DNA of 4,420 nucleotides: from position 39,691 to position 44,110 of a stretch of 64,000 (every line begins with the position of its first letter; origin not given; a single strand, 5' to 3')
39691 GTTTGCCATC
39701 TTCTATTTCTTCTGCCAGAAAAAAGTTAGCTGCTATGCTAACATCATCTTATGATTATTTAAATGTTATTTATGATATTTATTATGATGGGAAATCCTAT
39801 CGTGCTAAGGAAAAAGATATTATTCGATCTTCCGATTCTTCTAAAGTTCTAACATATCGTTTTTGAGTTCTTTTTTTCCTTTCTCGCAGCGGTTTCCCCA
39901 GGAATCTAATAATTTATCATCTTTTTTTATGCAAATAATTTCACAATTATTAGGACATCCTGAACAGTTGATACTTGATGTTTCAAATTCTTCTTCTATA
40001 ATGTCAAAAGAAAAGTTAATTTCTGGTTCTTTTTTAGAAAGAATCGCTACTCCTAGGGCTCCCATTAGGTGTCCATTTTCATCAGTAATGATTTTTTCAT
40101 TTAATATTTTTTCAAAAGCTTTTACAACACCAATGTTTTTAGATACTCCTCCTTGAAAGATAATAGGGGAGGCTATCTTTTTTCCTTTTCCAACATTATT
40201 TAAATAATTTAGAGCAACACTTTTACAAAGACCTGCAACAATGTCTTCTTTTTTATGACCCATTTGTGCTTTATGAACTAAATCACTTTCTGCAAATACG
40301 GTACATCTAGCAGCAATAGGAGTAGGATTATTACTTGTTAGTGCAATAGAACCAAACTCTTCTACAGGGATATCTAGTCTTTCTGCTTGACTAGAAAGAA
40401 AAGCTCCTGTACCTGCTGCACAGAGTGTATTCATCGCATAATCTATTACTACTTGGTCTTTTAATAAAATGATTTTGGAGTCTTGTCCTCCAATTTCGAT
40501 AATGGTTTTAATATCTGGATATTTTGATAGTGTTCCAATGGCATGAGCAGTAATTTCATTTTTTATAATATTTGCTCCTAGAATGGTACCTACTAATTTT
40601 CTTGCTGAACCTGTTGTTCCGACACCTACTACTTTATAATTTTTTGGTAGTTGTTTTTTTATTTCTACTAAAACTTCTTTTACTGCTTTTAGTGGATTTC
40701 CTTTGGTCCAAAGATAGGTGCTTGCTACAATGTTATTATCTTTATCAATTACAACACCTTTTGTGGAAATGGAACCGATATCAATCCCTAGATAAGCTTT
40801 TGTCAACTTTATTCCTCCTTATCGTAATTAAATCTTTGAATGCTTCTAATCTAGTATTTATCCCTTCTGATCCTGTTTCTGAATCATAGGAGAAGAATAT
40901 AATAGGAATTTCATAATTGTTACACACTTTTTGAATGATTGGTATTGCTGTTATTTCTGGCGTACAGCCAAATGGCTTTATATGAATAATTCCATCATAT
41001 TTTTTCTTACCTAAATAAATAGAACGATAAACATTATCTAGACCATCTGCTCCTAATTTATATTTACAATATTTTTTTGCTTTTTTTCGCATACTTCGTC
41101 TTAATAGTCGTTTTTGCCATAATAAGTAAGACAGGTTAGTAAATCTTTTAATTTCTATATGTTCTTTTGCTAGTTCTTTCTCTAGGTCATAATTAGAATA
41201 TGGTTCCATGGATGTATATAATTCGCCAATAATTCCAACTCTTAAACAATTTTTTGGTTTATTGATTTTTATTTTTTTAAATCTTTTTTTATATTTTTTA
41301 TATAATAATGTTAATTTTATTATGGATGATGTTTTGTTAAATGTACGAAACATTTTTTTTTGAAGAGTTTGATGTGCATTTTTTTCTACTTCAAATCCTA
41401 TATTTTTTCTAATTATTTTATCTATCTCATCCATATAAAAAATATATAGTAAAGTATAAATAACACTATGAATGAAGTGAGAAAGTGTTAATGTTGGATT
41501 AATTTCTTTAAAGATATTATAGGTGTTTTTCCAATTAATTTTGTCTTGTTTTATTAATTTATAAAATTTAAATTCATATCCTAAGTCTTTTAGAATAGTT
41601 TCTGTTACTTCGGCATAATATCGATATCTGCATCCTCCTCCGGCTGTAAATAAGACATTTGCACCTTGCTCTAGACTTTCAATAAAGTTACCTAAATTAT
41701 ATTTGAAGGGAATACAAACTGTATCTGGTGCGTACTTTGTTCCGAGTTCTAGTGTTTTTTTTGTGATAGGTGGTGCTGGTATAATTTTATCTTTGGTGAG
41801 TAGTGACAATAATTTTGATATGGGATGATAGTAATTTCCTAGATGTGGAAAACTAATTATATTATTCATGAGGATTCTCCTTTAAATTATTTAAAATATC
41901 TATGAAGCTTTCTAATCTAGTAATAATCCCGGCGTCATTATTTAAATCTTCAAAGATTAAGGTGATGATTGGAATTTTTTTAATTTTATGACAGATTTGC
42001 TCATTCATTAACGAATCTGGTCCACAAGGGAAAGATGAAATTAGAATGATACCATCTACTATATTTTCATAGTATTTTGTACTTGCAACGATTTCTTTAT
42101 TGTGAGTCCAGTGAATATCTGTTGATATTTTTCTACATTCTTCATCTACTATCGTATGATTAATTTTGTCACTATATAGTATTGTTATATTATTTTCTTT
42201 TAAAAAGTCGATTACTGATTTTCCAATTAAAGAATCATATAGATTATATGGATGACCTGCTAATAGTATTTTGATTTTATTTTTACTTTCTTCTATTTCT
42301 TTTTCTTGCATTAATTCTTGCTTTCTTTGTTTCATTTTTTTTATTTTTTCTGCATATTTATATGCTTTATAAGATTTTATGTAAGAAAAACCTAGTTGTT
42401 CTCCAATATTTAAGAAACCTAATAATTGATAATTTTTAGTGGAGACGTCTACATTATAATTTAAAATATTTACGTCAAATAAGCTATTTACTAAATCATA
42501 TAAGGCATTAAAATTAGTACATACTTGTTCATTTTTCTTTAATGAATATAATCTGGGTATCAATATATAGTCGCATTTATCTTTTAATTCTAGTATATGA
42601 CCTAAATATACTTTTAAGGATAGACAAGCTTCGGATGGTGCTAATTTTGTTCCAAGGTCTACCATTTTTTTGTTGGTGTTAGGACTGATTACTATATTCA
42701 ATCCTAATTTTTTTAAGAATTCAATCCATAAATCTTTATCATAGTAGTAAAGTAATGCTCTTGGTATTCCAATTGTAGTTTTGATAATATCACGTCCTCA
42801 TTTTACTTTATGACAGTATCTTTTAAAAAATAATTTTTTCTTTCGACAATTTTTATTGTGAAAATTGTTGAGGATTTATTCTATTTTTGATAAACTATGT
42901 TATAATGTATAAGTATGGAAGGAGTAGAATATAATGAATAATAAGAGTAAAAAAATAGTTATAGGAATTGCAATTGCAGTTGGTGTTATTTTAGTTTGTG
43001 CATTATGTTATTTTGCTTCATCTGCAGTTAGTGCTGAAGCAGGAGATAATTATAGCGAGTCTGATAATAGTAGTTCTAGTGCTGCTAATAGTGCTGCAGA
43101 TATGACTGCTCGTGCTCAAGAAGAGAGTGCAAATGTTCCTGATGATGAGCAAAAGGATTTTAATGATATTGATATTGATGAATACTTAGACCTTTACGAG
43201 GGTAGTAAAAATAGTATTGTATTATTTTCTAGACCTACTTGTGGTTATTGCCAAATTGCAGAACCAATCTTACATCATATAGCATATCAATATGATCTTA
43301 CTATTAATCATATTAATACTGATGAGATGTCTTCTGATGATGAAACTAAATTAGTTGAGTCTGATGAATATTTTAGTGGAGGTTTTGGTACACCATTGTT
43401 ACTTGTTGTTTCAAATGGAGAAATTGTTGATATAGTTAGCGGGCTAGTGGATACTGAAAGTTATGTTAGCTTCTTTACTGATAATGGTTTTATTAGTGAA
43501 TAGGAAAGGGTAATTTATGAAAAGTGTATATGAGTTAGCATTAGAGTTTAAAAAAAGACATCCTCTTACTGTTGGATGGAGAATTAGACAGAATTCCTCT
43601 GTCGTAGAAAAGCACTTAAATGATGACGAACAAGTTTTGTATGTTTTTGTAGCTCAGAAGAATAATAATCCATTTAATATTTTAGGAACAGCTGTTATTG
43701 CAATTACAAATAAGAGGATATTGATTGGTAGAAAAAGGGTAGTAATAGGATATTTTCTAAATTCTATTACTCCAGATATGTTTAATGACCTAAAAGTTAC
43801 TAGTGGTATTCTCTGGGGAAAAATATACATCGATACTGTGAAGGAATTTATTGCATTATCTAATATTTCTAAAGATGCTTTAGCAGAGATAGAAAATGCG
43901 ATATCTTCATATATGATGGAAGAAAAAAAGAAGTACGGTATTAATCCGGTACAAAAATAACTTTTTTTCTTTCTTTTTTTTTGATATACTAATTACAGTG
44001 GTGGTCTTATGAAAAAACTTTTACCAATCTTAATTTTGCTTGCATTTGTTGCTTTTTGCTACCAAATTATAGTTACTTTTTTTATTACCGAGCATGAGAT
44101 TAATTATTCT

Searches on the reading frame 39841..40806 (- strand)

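Call 38: search_protein_families(library=pfam, proteins=[window:39841-40806:-], max_evalue=0.001)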
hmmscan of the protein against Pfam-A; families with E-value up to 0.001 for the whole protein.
window:39841-40806:- (321 aa): 1 family
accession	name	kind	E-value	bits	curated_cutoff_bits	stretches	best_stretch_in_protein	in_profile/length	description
PF01869.26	BcrAD_BadFG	-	6.3e-48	164.1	31.5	1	6-256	1-270/271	BadF/BadG/BcrA/BcrD ATPase family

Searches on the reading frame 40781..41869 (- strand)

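Call 38: search_protein_families(library=pfam, proteins=[window:40781-41869:-], max_evalue=0.001)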
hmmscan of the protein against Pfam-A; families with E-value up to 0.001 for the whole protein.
window:40781-41869:- (362 aa): 2 families
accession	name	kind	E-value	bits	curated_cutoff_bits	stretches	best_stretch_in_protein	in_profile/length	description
PF06050.19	HGD-D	-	8e-07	29.4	28.4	1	288-345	281-339/342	2-hydroxyglutaryl-CoA dehydratase, D-component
PF09989.15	DUF2229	-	0.00041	20.5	29.4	0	29-74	28-74/218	CoA enzyme activase uncharacterised domain (DUF2229)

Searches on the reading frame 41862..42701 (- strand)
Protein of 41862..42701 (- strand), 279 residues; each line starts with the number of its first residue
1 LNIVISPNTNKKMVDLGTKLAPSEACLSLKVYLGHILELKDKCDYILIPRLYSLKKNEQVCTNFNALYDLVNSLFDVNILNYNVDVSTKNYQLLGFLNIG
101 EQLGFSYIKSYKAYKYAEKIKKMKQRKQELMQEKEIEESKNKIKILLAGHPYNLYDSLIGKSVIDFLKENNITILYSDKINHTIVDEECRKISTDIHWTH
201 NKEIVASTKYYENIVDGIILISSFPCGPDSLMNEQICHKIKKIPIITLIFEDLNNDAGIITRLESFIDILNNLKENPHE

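Call 38: search_protein_families(library=pfam, proteins=[window:41862-42701:-], max_evalue=0.001)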
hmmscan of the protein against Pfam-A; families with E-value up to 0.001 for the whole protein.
window:41862-42701:- (279 aa): 1 family
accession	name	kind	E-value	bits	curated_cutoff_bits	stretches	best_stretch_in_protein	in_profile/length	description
PF09989.15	DUF2229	-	3.7e-31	108.9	29.4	1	2-179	27-217/218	CoA enzyme activase uncharacterised domain (DUF2229)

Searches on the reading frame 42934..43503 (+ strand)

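Call 38: search_protein_families(library=pfam, proteins=[window:42934-43503:+], max_evalue=0.001)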
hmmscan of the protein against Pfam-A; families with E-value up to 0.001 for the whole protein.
window:42934-43503:+ (189 aa): 3 families
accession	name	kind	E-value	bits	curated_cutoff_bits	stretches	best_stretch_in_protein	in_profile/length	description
PF13728.12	TraF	-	3.5e-06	27.4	23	1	72-136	111-174/224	F plasmid transfer operon protein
PF00085.26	Thioredoxin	-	2.3e-05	24.8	23.5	1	90-176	17-96/103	Thioredoxin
PF05768.20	Glrx-like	-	0.00013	22.7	26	1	95-134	2-38/77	Glutaredoxin-like domain (DUF836)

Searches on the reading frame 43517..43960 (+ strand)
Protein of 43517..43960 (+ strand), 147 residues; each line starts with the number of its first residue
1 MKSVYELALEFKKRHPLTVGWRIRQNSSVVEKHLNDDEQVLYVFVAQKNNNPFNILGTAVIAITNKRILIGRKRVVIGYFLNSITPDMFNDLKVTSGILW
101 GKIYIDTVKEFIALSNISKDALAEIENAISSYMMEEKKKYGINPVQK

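Call 38: search_protein_families(library=pfam, proteins=[window:43517-43960:+], max_evalue=0.001)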
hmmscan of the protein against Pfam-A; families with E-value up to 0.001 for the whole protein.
window:43517-43960:+ (147 aa): 1 family
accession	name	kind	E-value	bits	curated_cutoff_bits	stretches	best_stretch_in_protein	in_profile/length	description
PF14470.12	bPH_3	-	4.6e-12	46.7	23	1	34-130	1-94/95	Bacterial PH domain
